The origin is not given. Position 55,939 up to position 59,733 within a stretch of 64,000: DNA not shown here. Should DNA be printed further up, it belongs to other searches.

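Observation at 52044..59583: Tandem duplicated module: giant GT-C-like membrane protein plus small polytopic partner, twice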

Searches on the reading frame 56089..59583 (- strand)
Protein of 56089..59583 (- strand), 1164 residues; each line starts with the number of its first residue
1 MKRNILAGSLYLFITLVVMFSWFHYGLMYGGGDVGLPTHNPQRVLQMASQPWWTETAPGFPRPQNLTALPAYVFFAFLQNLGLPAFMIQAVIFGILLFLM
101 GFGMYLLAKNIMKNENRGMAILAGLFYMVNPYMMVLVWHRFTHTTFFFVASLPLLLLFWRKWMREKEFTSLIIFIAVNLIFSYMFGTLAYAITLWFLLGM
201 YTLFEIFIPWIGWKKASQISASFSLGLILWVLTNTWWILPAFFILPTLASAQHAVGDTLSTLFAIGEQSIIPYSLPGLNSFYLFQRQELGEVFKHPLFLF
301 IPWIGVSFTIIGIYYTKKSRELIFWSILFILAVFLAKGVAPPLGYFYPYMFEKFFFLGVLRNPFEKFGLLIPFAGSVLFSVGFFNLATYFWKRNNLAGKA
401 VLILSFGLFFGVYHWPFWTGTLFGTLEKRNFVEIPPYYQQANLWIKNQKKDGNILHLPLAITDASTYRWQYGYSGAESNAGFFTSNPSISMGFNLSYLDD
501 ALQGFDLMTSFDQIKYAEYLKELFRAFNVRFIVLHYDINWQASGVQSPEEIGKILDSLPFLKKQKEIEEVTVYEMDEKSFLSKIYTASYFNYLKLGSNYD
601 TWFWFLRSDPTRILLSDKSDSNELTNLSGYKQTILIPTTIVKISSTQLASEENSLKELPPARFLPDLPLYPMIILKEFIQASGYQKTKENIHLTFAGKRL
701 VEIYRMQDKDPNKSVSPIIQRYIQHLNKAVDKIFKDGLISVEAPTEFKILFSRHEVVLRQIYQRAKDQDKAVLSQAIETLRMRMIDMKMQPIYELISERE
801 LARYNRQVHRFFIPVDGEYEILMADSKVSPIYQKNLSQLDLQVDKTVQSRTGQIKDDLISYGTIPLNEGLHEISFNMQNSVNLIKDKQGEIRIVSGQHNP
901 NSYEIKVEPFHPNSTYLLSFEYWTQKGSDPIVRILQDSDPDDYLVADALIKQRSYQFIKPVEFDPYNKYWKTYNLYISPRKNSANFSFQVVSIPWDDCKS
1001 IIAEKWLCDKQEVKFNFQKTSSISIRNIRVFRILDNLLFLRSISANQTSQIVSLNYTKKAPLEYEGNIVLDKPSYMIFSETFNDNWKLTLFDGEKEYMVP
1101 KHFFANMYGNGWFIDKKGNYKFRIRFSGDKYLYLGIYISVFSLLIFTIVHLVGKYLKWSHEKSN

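Call 4: search_protein_families(library=pfam, proteins=[window:56089-59583:-], max_evalue=1)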
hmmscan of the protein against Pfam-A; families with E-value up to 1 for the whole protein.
window:56089-59583:- (1164 aa): 4 families
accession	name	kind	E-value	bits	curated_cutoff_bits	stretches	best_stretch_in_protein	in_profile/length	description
PF11847.13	GT-C_AftD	-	7e-09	34.6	26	1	38-567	23-539/661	Alpha-(1->3)-arabinofuranosyltransferase, N-terminal GT-C domain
PF18915.5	DUF5667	-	1.7e-05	25.6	27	1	664-773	3-89/99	Domain of unknown function (DUF5667)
PF24129.1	DUF7396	-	0.019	15.5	27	1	1-32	1-28/46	Family of unknown function (DUF7396)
PF23018.2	Cypovirus_WIV_4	-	0.15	12.9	28.2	1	770-829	5-67/105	Cypovirus WIV domain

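Call 5: search_protein_families(library=ncbifam, proteins=[window:56089-59583:-], max_evalue=1)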
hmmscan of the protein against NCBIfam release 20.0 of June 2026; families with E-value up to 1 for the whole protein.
window:56089-59583:- (1164 aa): 0 families

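Call 11: find_homologous_proteins(query=window:56089-59583:-, max_evalue=0.00001)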
Query window:56089-59583:- (1164 aa): 227 proteins with E <= 0.00001 among 8000 candidates; the best 120 are listed.
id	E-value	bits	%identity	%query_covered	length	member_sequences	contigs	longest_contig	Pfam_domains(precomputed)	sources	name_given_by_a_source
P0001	0.0e+0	2675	100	100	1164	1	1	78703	PF11847.14,PF18915.6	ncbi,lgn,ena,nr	ncbi:MAG: Uncharacterized protein G01um10147_459 [Microgenomates group bacterium Gr01-1014_7]|nr:MAG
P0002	0.0e+0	2158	79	100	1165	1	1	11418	PF11847.14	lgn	-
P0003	0.0e+0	1993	74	100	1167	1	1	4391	PF11847.14,PF18915.6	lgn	-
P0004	0.0e+0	1978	73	100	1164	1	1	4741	PF11847.14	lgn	-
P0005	0.0e+0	1959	72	100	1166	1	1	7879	PF11847.14,PF18915.6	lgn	-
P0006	0.0e+0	1956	73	100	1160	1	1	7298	PF11847.14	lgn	-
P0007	0.0e+0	1898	70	100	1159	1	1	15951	PF11847.14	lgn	-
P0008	0.0e+0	1893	71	100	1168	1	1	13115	PF11847.14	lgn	-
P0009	0.0e+0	1873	69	100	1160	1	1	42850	PF11847.14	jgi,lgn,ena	-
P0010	0.0e+0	1822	69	97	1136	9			PF11847.14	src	-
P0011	0.0e+0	1805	67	100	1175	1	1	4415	PF11847.14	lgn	-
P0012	0.0e+0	1766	66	100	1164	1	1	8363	PF11847.14,PF18915.6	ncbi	-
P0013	0.0e+0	1694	64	100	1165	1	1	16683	PF11847.14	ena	-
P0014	0.0e+0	1591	58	100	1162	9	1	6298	PF11847.14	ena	-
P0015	0.0e+0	1586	59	99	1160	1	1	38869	PF11847.14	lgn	-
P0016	0.0e+0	1573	60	100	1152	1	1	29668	PF11847.14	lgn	-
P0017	0.0e+0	1538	59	100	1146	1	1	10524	PF11847.14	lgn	-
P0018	0.0e+0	1509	57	100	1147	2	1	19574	PF11847.14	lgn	-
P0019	0.0e+0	1499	57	100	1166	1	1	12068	PF11847.14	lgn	-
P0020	0.0e+0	1480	58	99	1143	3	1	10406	PF11847.14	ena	-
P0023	0.0e+0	1146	46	100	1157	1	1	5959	PF11847.14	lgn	-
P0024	0.0e+0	1076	43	98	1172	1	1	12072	PF11847.14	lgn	-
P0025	0.0e+0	1056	43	99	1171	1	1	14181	PF11847.14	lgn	-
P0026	1.3e-277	942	41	97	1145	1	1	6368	PF11847.14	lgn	-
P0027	4.4e-275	934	40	98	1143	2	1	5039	PF11847.14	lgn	-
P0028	2.0e-269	915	41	99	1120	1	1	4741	PF11847.14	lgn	-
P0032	6.5e-250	850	37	98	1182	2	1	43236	PF11847.14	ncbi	-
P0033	5.2e-248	844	37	98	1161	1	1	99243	PF11847.14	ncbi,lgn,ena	-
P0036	6.9e-245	834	38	99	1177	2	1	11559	PF11847.14,PF18915.6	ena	-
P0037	1.6e-243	829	37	99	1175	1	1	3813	PF11847.14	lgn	-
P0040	5.6e-241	821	36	99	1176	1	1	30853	PF11847.14,PF18915.6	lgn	-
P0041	5.4e-240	818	36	98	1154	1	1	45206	PF11847.14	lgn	-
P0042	1.7e-239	816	37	98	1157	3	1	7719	PF11847.14,PF18915.6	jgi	-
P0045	5.4e-237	808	37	98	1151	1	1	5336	PF11847.14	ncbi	-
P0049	2.9e-232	792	36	97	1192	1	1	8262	PF11847.14,PF18915.6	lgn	-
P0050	1.3e-230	786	36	98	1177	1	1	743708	PF18915.6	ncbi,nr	ncbi:MAG: DUF5667 domain-containing protein [Candidatus Daviesbacteria bacterium]|nr:DUF5667 domain-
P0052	1.1e-229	783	35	98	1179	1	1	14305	PF11847.14,PF18915.6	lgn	-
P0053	3.3e-229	782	35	97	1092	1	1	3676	PF11847.14,PF18915.6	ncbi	ncbi:MAG: alpha-(1-_3)-arabinofuranosyltransferase family protein, partial [Nanoarchaeota archaeon]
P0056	7.3e-225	767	34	98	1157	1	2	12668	PF11847.14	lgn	-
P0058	4.9e-223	761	35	98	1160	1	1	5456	PF11847.14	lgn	-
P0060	5.2e-222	758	35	98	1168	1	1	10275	PF11847.14,PF18915.6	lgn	-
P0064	6.5e-220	751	33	99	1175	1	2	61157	PF11847.14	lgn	-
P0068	3.0e-217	742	34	98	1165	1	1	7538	PF11847.14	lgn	-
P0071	1.7e-214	733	34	99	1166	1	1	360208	-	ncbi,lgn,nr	ncbi:MAG: hypothetical protein Q8P92_02165 [Candidatus Daviesbacteria bacterium]|nr:hypothetical pro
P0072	3.8e-214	732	34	98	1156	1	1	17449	PF11847.14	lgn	-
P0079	1.8e-212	726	35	97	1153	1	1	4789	PF11847.14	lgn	-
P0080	2.3e-212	726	33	99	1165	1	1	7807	PF11847.14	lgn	-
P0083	5.2e-211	722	33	99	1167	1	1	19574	PF11847.14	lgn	-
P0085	1.1e-209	717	34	98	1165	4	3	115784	PF11847.14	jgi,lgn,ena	-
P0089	3.6e-208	712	32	98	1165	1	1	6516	PF11847.14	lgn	-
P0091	7.9e-207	708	34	98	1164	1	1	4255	-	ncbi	-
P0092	1.1e-206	707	35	98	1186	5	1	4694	PF11847.14,PF18915.6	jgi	-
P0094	2.0e-205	703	33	98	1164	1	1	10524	PF11847.14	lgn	-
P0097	3.9e-202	692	33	97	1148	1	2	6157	PF11847.14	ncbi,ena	-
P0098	1.6e-201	690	35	96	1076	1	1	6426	PF11847.14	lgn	-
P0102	3.9e-199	682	33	98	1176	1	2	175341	PF11847.14,PF18915.6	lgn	-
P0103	8.2e-199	681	34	99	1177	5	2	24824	PF11847.14,PF18915.6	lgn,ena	-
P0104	1.3e-198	681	34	98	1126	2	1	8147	PF18915.6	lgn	-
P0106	3.9e-198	679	33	96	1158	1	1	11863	PF11847.14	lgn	-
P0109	6.8e-194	665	33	97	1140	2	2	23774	PF11847.14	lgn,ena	-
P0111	3.5e-193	663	32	98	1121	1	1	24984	PF11847.14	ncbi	-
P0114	3.8e-192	659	34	99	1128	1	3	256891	-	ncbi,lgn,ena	ncbi:MAG: hypothetical protein AAB414_02335 [Patescibacteria group bacterium]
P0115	1.2e-191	657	33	97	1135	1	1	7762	PF11847.14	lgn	-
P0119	8.8e-190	651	32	99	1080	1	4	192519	PF11847.14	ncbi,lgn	-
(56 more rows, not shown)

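Call 15: find_encoding_contigs(protein=P0050, flank=10000, max_places=2)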
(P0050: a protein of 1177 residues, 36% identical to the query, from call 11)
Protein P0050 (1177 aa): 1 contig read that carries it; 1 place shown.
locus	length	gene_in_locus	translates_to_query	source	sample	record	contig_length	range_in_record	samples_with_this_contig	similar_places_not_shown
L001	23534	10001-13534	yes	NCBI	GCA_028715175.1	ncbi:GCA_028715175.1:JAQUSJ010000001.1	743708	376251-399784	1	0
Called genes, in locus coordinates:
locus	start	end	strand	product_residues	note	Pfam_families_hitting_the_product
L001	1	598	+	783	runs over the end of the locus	-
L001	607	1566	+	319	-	PF00535:Glycos_transf_2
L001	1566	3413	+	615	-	PF13522:GATase_6, PF13537:GATase_7, PF00733:Asn_synthase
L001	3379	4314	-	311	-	PF01073:3Beta_HSD, PF01370:Epimerase, PF02719:Polysacc_synt_2, PF04321:RmlD_sub_bind, PF13460:NAD_binding_10 (weak), PF16363:GDP_Man_Dehyd, PF07993:NAD_binding_4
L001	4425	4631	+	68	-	-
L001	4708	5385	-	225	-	PF01209:Ubie_methyltran, PF13489:Methyltransf_23, PF02353:CMAS, PF05175:MTS (weak), PF13649:Methyltransf_25, PF13847:Methyltransf_31, PF08241:Methyltransf_11, PF08242:Methyltransf_12, +4 more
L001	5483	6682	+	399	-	PF00534:Glycos_transf_1, PF13692:Glyco_trans_1_4, PF13524:Glyco_trans_1_2 (weak)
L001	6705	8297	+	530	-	PF00535:Glycos_transf_2, PF10111:Glyco_tranf_2_2, PF13641:Glyco_tranf_2_3, PF07021:MetW, PF13489:Methyltransf_23, PF08242:Methyltransf_12, PF13649:Methyltransf_25, PF13847:Methyltransf_31, +3 more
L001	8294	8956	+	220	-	PF07021:MetW, PF13489:Methyltransf_23, PF13847:Methyltransf_31, PF08241:Methyltransf_11, PF08242:Methyltransf_12, PF13649:Methyltransf_25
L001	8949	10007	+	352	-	PF13641:Glyco_tranf_2_3, PF00535:Glycos_transf_2, PF10111:Glyco_tranf_2_2, PF13632:Glyco_trans_2_3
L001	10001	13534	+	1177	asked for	PF18915:DUF5667 (weak)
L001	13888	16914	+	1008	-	-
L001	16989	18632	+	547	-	-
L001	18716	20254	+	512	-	PF02366:PMT, PF13231:PMT_2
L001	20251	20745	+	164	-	-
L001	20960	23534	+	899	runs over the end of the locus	-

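Call 16: find_encoding_contigs(protein=P0071, flank=10000, max_places=2)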
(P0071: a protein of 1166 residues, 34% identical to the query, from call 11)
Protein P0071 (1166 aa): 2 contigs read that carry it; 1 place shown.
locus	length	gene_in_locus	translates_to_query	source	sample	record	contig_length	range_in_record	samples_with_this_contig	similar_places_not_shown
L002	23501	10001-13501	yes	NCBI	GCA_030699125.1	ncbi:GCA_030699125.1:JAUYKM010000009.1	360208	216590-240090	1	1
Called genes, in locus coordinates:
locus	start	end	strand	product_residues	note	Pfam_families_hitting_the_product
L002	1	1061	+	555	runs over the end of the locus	PF00795:CN_hydrolase, PF02540:NAD_synthase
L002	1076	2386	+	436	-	PF03446:NAD_binding_2 (faint), PF03721:UDPG_MGDP_dh_N, PF03807:F420_oxidored (faint), PF00984:UDPG_MGDP_dh, PF03720:UDPG_MGDP_dh_C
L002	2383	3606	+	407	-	PF00534:Glycos_transf_1, PF13692:Glyco_trans_1_4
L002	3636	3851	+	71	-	-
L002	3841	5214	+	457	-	-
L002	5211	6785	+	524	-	-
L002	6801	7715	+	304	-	PF00535:Glycos_transf_2, PF10111:Glyco_tranf_2_2 (weak), PF13641:Glyco_tranf_2_3, PF13506:Glyco_transf_21 (weak), PF13632:Glyco_trans_2_3 (weak)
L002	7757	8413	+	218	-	PF13489:Methyltransf_23, PF07021:MetW, PF13847:Methyltransf_31, PF08241:Methyltransf_11, PF08242:Methyltransf_12, PF13649:Methyltransf_25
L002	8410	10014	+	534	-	PF00535:Glycos_transf_2, PF10111:Glyco_tranf_2_2, PF13641:Glyco_tranf_2_3, PF13632:Glyco_trans_2_3, PF13489:Methyltransf_23, PF08241:Methyltransf_11, PF08242:Methyltransf_12, PF13649:Methyltransf_25, +1 more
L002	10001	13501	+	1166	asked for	-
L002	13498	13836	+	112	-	-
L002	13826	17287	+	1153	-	-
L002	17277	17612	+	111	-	-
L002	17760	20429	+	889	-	-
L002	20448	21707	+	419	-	PF01943:Polysacc_synt, PF13440:Polysacc_synt_3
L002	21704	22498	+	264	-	PF00535:Glycos_transf_2, PF10111:Glyco_tranf_2_2 (weak)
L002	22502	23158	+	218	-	PF13489:Methyltransf_23, PF01209:Ubie_methyltran, PF02353:CMAS, PF07021:MetW, PF13847:Methyltransf_31, PF08241:Methyltransf_11, PF08242:Methyltransf_12, PF13649:Methyltransf_25, +2 more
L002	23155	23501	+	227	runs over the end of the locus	PF05219:DREV (weak), PF05401:NodS, PF13489:Methyltransf_23, PF08241:Methyltransf_11, PF08242:Methyltransf_12, PF13649:Methyltransf_25, PF13847:Methyltransf_31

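Call 17: find_encoding_contigs(protein=P0114, flank=10000, max_places=2)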
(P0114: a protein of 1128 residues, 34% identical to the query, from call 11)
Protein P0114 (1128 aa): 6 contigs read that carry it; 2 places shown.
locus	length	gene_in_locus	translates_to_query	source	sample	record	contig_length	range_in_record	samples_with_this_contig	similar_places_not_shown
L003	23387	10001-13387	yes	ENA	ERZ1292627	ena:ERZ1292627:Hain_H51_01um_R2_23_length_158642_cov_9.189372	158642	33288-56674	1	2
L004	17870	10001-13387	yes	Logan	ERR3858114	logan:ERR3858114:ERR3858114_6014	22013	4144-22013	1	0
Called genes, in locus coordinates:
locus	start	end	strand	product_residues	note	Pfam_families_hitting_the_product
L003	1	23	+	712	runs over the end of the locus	PF11847:GT-C_AftD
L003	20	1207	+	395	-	PF00534:Glycos_transf_1, PF13692:Glyco_trans_1_4, PF13524:Glyco_trans_1_2 (weak)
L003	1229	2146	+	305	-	PF00535:Glycos_transf_2, PF13506:Glyco_transf_21 (weak), PF13641:Glyco_tranf_2_3, PF13632:Glyco_trans_2_3 (weak)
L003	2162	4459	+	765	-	-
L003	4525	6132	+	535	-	PF00535:Glycos_transf_2, PF10111:Glyco_tranf_2_2, PF13641:Glyco_tranf_2_3, PF07021:MetW, PF13489:Methyltransf_23, PF08241:Methyltransf_11, PF08242:Methyltransf_12, PF13649:Methyltransf_25, +1 more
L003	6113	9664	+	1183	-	PF11847:GT-C_AftD (faint), PF18915:DUF5667 (faint)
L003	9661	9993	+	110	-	-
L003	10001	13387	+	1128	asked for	-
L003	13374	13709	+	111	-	-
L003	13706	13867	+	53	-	-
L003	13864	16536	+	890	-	-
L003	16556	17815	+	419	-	PF01943:Polysacc_synt, PF13440:Polysacc_synt_3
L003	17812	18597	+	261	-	PF00535:Glycos_transf_2, PF10111:Glyco_tranf_2_2 (faint)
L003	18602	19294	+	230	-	PF13489:Methyltransf_23, PF08241:Methyltransf_11, PF08242:Methyltransf_12, PF13649:Methyltransf_25, PF13847:Methyltransf_31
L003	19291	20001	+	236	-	PF00535:Glycos_transf_2, PF10111:Glyco_tranf_2_2 (weak)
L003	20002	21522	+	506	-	PF13231:PMT_2 (weak)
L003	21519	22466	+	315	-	PF00534:Glycos_transf_1, PF13692:Glyco_trans_1_4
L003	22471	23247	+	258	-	PF00535:Glycos_transf_2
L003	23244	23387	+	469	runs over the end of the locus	PF13231:PMT_2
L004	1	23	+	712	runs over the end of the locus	PF11847:GT-C_AftD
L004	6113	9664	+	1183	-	PF11847:GT-C_AftD (faint), PF18915:DUF5667 (faint)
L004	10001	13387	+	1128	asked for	-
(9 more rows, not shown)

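Call 19: search_solved_structures(query=window:56089-59583:-, max_evalue=1, show_alignments=1)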
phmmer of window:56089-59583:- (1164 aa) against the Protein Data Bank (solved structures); distinct sequences matched with E-value up to 1: 0.

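Call 20: search_solved_structures(query=A1, max_evalue=1, show_alignments=2)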
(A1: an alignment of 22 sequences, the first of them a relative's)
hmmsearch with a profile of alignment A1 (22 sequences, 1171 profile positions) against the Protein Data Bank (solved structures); distinct sequences matched with E-value up to 1: 5.
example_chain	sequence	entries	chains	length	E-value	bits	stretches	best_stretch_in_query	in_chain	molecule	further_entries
9gsx_L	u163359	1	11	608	0.085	13.9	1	662-783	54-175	Flagellar hook-associated protein 1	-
6lqg_D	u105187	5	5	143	0.39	11.7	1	180-241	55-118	Gamma-secretase subunit PEN-2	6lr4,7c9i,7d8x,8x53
5a63_D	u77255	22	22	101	0.5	11.3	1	180-241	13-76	Gamma-secretase subunit PEN-2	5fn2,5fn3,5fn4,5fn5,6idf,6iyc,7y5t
5j0l_A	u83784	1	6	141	0.89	10.5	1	672-785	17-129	designed protein 3L6HC2_2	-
8k4p_A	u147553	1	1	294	0.99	10.3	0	370-432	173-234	G protein-coupled receptor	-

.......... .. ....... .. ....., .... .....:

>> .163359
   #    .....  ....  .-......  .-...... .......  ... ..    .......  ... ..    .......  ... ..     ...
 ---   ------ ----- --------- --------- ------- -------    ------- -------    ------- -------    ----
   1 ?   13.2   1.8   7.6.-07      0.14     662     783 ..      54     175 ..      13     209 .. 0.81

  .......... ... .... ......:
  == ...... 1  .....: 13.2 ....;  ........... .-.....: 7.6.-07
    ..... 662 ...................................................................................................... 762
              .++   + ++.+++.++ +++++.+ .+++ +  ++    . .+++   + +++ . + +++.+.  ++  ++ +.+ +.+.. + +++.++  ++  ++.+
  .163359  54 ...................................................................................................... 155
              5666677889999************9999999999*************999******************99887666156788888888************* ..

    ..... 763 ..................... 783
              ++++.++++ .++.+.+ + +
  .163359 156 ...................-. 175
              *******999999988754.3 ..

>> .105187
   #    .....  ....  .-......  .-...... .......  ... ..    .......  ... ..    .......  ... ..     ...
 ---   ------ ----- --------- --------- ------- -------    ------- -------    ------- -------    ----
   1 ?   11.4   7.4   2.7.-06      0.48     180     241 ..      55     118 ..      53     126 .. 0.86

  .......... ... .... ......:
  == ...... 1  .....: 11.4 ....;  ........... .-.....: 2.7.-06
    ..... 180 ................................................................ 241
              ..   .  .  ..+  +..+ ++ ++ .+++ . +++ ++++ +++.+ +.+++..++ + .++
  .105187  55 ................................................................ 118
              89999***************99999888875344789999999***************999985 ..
